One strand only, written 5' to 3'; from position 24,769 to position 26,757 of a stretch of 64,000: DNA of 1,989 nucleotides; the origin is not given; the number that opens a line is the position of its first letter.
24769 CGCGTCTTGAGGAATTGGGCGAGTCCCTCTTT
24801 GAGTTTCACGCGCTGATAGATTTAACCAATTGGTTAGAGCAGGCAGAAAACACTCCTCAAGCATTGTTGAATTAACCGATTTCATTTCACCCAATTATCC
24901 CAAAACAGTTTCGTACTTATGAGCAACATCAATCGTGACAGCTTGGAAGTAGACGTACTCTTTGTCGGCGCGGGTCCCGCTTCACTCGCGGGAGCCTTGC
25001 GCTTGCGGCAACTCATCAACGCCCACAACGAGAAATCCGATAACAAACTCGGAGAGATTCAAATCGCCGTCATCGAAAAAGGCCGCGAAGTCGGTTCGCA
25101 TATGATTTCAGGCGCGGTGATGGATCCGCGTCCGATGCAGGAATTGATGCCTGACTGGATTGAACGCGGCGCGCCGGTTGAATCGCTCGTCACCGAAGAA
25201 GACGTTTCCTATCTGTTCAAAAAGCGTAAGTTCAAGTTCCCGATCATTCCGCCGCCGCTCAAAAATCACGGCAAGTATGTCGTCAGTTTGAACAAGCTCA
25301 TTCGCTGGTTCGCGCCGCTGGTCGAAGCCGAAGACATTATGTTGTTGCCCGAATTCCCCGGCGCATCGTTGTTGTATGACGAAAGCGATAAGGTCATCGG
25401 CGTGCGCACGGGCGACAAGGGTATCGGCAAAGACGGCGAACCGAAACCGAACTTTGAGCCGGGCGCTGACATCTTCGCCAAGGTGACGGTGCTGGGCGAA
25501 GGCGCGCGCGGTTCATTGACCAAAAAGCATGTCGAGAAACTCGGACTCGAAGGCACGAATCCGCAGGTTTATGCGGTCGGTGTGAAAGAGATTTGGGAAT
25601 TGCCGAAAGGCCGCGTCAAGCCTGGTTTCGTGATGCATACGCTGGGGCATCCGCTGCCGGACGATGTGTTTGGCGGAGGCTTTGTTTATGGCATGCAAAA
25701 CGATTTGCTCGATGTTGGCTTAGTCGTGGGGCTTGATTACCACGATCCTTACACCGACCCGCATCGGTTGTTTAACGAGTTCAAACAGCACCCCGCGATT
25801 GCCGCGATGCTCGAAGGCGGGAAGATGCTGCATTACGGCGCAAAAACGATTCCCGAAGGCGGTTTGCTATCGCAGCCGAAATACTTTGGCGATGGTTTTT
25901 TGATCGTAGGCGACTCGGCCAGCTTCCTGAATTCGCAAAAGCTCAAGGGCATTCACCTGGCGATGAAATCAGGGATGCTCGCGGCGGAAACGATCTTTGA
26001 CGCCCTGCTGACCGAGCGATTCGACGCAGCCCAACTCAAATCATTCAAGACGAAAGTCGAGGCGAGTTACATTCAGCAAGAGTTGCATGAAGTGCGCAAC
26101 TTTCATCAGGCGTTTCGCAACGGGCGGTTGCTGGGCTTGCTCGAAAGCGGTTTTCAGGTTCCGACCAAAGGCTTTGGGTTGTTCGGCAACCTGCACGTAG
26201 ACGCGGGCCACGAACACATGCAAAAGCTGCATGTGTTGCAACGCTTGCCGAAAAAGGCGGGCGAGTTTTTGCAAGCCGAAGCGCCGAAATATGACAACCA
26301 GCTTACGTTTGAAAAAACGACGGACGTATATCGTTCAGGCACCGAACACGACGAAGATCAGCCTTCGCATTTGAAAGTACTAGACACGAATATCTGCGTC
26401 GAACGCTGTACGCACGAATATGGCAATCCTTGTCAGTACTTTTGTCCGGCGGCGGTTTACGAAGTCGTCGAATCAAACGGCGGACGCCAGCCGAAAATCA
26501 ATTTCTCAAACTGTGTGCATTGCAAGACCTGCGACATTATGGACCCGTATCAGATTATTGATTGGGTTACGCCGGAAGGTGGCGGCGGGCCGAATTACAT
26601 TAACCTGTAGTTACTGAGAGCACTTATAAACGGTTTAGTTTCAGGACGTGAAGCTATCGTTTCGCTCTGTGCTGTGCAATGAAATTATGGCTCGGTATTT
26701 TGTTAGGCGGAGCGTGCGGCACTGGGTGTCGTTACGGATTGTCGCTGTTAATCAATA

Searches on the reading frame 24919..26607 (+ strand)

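Call 67: search_protein_families(library=pfam, proteins=[window:24919-26607:+], max_evalue=0.001)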
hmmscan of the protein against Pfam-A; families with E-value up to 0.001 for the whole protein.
window:24919-26607:+ (563 aa): 2 families
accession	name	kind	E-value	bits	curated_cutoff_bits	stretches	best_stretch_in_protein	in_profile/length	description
PF05187.19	Fer4_ETF_QO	-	7e-39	132.6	24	1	461-560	2-103/104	Electron transfer flavoprotein-ubiquinone oxidoreductase, 4Fe-4S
PF21162.3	ETFQO_UQ-bd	-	1.8e-32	112.2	27.7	1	218-311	1-96/96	ETF-QO, ubiquinone-binding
